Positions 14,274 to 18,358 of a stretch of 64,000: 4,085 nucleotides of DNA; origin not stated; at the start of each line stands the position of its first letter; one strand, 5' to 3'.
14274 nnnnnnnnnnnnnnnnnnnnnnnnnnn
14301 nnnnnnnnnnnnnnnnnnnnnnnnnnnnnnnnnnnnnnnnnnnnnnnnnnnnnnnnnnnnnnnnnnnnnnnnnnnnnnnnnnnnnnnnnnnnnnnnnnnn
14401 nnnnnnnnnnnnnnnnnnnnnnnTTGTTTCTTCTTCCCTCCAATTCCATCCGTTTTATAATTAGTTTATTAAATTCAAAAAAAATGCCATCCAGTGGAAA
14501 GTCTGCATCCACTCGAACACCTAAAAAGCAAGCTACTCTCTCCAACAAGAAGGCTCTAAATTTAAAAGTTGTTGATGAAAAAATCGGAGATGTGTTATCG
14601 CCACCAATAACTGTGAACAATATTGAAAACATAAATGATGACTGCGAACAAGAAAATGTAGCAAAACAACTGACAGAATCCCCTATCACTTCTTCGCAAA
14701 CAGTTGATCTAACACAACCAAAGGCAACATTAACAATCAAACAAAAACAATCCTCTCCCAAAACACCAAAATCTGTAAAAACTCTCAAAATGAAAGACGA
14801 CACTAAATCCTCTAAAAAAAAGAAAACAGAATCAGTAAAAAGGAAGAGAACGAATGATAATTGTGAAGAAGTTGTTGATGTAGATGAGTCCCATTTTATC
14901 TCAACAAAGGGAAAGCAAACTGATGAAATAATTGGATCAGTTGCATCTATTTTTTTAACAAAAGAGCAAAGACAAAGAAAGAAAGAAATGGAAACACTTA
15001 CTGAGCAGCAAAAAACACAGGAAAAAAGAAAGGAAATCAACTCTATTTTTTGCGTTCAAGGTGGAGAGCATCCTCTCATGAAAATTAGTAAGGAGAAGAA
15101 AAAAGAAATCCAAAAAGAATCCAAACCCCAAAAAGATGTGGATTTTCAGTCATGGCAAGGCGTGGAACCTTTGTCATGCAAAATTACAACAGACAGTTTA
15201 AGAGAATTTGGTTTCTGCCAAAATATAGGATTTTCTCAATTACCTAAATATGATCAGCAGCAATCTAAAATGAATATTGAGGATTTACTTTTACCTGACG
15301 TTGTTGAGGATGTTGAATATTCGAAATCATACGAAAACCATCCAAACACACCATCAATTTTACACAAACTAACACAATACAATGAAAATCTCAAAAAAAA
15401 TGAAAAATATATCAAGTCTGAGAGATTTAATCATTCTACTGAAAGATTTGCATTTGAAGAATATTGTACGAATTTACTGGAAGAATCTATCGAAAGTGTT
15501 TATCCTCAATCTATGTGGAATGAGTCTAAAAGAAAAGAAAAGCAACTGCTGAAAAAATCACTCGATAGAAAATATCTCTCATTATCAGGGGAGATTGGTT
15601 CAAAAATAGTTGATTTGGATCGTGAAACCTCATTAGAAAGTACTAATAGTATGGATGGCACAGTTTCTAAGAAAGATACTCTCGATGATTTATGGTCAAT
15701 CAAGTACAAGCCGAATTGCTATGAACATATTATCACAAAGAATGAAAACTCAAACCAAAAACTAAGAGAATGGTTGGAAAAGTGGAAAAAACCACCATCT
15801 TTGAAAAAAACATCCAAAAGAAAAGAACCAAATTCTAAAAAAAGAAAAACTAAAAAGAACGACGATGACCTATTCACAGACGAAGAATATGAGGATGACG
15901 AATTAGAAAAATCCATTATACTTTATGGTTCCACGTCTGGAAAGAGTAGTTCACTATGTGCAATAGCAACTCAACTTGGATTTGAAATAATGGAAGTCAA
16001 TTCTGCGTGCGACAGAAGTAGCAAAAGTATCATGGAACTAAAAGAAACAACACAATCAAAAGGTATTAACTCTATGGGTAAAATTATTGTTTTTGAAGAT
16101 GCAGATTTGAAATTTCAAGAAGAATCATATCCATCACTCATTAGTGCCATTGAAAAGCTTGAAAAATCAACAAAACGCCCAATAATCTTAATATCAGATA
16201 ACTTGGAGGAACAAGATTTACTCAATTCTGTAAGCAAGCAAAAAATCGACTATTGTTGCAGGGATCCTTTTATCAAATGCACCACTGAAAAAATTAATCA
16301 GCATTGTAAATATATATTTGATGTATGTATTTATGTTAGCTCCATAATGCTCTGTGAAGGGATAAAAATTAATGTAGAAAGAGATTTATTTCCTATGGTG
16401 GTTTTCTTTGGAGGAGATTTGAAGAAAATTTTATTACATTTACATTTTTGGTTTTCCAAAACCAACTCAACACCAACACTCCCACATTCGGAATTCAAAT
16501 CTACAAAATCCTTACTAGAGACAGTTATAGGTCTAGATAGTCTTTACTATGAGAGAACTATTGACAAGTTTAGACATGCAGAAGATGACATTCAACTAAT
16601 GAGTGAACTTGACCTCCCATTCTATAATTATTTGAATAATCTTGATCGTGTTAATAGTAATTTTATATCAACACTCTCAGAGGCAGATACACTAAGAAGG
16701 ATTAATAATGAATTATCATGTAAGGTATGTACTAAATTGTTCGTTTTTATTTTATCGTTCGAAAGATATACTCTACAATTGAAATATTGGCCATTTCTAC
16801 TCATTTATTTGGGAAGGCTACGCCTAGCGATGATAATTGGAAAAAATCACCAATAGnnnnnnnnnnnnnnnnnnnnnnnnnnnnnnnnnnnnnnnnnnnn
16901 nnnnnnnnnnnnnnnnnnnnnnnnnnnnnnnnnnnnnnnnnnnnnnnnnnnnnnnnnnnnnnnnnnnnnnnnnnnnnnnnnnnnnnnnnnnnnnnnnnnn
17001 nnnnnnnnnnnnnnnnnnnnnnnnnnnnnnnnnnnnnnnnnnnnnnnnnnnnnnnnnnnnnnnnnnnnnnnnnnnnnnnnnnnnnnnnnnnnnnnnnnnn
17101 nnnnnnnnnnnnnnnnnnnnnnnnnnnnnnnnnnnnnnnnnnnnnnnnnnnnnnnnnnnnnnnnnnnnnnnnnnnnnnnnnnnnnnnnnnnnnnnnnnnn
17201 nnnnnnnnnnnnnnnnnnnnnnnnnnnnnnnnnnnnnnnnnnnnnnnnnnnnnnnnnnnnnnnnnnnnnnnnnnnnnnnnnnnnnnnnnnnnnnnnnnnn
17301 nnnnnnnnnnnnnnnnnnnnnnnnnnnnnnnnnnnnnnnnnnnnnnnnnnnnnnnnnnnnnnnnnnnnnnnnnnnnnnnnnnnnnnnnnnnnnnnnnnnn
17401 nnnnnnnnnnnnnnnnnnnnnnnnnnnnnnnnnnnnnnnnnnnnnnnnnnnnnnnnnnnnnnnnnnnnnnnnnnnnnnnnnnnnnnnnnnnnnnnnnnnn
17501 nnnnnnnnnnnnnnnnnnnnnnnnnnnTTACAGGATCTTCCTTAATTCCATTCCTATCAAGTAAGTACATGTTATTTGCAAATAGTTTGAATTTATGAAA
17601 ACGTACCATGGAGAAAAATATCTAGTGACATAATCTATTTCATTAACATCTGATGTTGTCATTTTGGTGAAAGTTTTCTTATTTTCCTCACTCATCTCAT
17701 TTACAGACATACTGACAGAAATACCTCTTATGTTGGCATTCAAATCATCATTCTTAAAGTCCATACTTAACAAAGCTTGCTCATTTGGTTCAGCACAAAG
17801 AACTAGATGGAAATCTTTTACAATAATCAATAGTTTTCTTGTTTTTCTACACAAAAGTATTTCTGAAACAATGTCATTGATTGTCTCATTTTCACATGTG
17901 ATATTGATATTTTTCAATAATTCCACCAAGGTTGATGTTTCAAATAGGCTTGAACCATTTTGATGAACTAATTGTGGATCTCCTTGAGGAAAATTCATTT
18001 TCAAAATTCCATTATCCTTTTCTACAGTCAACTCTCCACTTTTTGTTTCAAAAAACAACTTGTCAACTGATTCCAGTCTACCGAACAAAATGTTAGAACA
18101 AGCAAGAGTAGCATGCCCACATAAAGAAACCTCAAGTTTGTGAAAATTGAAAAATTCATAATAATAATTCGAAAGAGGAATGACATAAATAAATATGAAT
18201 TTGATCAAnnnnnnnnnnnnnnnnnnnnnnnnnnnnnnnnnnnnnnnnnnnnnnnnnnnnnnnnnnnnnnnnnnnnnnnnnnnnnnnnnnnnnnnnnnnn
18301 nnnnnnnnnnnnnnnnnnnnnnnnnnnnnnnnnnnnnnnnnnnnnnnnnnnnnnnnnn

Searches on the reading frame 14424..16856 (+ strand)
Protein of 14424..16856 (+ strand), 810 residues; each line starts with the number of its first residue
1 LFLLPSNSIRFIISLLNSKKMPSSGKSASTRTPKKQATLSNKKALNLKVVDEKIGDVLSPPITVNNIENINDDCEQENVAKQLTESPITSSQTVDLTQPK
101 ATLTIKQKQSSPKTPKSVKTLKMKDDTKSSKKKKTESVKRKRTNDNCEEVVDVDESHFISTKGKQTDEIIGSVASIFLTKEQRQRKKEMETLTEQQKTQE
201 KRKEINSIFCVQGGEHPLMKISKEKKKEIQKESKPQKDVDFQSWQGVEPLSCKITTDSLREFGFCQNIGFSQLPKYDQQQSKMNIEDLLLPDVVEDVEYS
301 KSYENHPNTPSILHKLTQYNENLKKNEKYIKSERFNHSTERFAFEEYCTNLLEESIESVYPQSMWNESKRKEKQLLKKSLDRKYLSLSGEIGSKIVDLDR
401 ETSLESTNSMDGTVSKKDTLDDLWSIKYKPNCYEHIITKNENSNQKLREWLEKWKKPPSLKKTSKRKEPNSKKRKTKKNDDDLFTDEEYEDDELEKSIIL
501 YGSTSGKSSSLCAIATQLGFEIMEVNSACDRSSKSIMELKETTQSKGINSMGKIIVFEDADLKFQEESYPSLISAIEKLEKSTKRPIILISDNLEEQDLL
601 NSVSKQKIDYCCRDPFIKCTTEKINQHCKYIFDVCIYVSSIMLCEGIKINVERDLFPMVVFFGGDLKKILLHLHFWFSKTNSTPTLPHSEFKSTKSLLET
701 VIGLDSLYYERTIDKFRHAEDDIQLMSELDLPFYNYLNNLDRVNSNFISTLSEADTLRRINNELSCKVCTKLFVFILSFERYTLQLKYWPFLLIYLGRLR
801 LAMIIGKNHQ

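Call 28: search_protein_families(library=pfam, proteins=[window:14424-16856:+], max_evalue=0.0001)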
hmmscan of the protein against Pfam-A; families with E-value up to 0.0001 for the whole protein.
window:14424-16856:+ (810 aa): 0 families

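Call 48: search_protein_families(library=pfam, proteins=[window:14424-16856:+], max_evalue=0.05)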
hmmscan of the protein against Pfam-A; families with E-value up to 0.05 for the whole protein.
window:14424-16856:+ (810 aa): 0 families

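Call 63: search_solved_structures(query=window:14424-16856:+, max_evalue=0.01)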
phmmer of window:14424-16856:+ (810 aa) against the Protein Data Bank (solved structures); distinct sequences matched with E-value up to 0.01: 0.

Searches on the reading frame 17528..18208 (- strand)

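Call 29: search_protein_families(library=pfam, proteins=[window:17528-18208:-], max_evalue=0.0001)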
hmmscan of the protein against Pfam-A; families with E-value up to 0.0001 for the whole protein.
window:17528-18208:- (226 aa): 1 family
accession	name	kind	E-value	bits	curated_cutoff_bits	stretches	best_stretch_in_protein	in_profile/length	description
PF02567.21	PhzC-PhzF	-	6.1e-10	39.5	27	1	25-114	62-158/281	Phenazine biosynthesis-like protein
